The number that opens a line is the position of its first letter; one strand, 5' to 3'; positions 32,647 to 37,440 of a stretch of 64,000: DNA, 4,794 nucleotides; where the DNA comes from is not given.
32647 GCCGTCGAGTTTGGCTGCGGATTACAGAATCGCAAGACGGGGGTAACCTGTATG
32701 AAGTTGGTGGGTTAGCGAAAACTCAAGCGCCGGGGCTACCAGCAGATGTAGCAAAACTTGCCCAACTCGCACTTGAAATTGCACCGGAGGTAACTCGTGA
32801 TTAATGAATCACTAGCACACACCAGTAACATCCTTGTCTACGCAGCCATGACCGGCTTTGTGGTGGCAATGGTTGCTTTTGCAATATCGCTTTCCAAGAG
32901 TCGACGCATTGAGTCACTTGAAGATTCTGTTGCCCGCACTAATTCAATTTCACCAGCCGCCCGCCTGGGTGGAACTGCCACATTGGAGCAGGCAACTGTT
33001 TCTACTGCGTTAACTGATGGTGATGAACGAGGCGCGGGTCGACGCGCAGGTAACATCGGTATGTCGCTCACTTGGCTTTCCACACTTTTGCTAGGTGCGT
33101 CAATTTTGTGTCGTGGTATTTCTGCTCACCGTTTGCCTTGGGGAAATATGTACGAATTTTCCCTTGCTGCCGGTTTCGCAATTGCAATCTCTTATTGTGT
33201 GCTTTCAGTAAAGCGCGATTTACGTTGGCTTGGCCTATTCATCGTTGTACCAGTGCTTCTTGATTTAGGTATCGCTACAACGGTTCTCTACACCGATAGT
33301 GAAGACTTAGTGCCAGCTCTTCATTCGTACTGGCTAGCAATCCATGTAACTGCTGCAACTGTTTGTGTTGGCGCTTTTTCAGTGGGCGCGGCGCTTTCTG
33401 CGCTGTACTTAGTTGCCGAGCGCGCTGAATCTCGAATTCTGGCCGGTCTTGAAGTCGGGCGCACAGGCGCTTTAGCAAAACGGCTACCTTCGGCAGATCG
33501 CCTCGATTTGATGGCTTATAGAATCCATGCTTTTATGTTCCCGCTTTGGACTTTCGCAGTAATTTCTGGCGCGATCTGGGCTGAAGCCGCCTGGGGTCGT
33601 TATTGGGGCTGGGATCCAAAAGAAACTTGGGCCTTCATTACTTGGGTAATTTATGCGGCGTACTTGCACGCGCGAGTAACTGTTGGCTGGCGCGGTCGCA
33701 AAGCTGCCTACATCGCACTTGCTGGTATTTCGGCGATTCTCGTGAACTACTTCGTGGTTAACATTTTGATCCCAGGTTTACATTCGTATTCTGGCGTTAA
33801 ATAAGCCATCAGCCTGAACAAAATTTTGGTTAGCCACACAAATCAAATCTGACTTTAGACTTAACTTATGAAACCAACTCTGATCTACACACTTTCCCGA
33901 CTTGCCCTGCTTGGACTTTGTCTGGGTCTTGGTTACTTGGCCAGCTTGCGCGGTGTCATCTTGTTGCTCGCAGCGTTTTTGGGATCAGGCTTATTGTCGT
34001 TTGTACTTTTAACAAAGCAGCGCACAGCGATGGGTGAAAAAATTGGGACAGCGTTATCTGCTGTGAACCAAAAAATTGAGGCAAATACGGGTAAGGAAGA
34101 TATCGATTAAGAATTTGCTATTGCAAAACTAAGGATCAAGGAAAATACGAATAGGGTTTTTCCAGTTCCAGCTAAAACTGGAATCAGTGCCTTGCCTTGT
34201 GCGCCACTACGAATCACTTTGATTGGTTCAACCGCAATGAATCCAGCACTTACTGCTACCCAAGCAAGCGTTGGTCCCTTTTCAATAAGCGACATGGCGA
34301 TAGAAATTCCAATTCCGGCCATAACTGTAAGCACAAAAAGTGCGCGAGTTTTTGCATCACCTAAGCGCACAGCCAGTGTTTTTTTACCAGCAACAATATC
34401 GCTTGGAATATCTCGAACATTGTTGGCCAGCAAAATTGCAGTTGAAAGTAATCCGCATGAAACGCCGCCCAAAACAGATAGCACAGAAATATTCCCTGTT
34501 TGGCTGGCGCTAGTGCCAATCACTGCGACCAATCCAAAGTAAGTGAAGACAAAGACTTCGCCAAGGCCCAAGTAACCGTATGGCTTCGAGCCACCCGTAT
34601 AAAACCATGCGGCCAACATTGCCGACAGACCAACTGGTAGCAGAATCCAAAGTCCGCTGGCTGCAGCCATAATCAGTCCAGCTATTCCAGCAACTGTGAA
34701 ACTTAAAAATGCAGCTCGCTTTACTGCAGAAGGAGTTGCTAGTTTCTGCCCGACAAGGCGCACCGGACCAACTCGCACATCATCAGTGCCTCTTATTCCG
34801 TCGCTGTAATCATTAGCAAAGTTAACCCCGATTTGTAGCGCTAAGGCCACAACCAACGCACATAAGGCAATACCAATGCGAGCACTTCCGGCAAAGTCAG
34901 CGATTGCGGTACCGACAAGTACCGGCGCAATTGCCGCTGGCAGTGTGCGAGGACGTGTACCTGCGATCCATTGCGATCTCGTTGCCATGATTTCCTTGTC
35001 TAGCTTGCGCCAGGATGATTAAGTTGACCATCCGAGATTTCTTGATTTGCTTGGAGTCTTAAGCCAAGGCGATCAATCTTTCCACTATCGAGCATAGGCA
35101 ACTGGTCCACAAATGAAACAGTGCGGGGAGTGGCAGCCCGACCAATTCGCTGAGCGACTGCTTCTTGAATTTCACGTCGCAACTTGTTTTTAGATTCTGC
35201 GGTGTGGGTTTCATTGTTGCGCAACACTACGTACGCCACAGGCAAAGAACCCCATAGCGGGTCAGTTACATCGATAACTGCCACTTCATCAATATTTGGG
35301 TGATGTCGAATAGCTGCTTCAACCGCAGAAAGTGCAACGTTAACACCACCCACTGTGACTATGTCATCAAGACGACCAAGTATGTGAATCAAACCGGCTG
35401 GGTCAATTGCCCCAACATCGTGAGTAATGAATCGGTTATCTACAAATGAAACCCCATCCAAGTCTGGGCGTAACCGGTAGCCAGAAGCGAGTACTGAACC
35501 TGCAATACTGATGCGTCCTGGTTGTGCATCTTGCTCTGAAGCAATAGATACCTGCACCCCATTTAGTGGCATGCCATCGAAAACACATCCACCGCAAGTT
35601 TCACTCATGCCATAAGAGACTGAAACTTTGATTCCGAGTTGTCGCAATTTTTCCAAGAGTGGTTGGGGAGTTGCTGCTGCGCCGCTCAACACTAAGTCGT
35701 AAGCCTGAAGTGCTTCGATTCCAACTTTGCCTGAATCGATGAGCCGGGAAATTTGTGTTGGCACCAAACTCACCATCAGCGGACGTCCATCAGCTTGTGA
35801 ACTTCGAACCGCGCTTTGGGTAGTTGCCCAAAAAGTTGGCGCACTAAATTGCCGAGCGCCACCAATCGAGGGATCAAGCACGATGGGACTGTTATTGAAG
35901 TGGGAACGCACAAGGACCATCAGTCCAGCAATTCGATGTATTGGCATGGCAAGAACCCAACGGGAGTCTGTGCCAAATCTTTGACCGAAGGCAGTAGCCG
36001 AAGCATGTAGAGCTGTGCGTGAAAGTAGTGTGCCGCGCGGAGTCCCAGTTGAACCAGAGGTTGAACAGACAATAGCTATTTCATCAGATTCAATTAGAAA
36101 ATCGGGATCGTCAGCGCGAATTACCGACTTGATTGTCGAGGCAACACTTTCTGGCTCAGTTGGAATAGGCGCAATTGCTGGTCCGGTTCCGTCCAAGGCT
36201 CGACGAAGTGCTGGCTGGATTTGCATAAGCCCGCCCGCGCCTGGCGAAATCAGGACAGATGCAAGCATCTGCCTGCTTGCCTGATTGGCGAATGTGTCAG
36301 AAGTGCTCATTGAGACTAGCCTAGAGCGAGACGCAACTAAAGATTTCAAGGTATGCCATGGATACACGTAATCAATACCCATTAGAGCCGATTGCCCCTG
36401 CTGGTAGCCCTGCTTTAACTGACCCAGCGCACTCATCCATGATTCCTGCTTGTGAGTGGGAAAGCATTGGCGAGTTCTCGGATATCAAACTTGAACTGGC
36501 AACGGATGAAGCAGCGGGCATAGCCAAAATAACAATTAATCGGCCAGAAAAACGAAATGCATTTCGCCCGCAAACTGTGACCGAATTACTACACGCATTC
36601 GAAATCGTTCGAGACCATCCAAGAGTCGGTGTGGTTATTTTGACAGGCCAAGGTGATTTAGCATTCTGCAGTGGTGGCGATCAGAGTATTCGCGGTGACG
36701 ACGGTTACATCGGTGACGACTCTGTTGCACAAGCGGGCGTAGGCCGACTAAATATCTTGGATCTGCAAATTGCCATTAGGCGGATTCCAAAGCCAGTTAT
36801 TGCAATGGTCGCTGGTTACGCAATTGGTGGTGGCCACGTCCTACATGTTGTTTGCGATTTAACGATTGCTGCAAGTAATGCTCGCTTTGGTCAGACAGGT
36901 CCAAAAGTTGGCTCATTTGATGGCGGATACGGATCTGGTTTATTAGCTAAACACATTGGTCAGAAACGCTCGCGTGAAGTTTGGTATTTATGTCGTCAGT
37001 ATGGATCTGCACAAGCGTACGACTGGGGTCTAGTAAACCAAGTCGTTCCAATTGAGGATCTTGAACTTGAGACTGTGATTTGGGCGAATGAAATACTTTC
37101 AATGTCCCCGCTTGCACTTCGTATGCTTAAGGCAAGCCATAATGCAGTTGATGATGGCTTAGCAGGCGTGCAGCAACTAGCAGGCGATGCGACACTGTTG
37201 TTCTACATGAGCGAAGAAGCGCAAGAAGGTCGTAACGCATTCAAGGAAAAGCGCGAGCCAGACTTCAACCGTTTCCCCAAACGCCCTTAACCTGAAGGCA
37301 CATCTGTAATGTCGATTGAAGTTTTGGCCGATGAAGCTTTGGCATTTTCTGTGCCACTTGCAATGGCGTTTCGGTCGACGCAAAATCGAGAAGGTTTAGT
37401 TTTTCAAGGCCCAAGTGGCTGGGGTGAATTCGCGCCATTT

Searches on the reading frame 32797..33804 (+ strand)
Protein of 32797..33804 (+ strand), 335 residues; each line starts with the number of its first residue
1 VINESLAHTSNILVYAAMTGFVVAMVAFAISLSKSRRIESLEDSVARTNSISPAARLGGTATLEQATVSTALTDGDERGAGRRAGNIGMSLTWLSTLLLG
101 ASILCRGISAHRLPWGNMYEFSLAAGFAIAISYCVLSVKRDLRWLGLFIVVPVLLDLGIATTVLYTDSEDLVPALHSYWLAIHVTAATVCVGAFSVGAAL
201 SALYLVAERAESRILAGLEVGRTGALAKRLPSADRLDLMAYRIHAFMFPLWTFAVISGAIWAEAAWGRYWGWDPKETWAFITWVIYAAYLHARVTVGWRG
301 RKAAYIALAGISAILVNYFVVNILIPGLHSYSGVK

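Call 77: search_protein_families(library=pfam, proteins=[window:32797-33804:+], max_evalue=0.00001)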
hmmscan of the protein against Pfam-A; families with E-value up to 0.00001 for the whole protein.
window:32797-33804:+ (335 aa): 1 family
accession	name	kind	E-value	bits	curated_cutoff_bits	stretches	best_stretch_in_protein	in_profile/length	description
PF01578.25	Cytochrom_C_asm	-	3.7e-48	164.4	29.9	1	115-329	1-212/212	Cytochrome C assembly protein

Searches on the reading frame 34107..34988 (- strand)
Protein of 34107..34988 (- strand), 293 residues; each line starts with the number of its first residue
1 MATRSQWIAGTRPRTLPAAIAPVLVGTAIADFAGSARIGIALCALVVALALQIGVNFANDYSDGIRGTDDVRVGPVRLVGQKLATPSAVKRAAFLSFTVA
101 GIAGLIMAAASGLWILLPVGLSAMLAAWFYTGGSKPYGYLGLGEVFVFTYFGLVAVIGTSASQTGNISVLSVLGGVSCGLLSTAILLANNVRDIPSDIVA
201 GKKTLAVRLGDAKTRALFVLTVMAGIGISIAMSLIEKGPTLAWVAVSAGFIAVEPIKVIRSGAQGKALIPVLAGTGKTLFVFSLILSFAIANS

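Call 77: search_protein_families(library=pfam, proteins=[window:34107-34988:-], max_evalue=0.00001)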
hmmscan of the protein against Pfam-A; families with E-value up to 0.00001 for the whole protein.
window:34107-34988:- (293 aa): 1 family
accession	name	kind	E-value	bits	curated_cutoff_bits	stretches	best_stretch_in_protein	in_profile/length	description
PF01040.23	UbiA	-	6.7e-25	88.2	34.2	1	20-254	2-228/250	UbiA prenyltransferase family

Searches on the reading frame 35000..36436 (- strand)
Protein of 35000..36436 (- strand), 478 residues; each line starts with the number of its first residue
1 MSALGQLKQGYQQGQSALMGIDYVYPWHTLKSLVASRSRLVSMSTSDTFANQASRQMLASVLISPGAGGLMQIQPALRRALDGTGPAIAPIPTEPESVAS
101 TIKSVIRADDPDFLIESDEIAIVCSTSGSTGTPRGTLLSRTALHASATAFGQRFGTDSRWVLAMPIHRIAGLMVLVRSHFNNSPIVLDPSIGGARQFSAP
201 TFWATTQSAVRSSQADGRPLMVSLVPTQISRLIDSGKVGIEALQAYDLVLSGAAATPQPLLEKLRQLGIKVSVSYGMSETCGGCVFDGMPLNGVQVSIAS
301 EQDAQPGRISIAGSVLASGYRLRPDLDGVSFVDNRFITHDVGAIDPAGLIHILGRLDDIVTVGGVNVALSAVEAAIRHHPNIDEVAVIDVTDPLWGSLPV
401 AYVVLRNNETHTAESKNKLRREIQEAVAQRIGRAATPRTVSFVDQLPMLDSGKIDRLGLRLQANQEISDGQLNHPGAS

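Call 25: search_protein_families(library=pfam, proteins=[window:35000-36436:-], max_evalue=0.00001)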
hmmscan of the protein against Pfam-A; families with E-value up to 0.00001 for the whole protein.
window:35000-36436:- (478 aa): 2 families
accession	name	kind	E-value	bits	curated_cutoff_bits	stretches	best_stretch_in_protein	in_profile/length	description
PF13193.12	AMP-binding_C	-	9.8e-20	71.7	24.5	1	372-453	2-76/76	AMP-binding enzyme C-terminal domain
PF00501.34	AMP-binding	-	2.1e-19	70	29.9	1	111-320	155-383/384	AMP-binding enzyme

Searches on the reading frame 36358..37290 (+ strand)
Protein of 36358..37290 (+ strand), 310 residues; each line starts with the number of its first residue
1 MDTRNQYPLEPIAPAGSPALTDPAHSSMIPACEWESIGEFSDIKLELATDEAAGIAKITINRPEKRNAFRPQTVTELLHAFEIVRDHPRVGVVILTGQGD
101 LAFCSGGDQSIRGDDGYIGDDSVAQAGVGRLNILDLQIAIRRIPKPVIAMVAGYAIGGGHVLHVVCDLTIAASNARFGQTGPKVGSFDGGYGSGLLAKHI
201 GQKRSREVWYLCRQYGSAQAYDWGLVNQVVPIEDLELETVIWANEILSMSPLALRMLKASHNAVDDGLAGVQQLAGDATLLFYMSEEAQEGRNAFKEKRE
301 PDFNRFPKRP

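Call 77: search_protein_families(library=pfam, proteins=[window:36358-37290:+], max_evalue=0.00001)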
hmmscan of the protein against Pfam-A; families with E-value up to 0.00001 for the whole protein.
window:36358-37290:+ (310 aa): 2 families
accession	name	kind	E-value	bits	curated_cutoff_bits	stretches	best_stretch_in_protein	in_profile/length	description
PF00378.25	ECH_1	-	1.9e-71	240.8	27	1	51-304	2-249/251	Enoyl-CoA hydratase/isomerase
PF16113.10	ECH_2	-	1.1e-18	68.3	27.2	1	56-234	2-176/335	Enoyl-CoA hydratase/isomerase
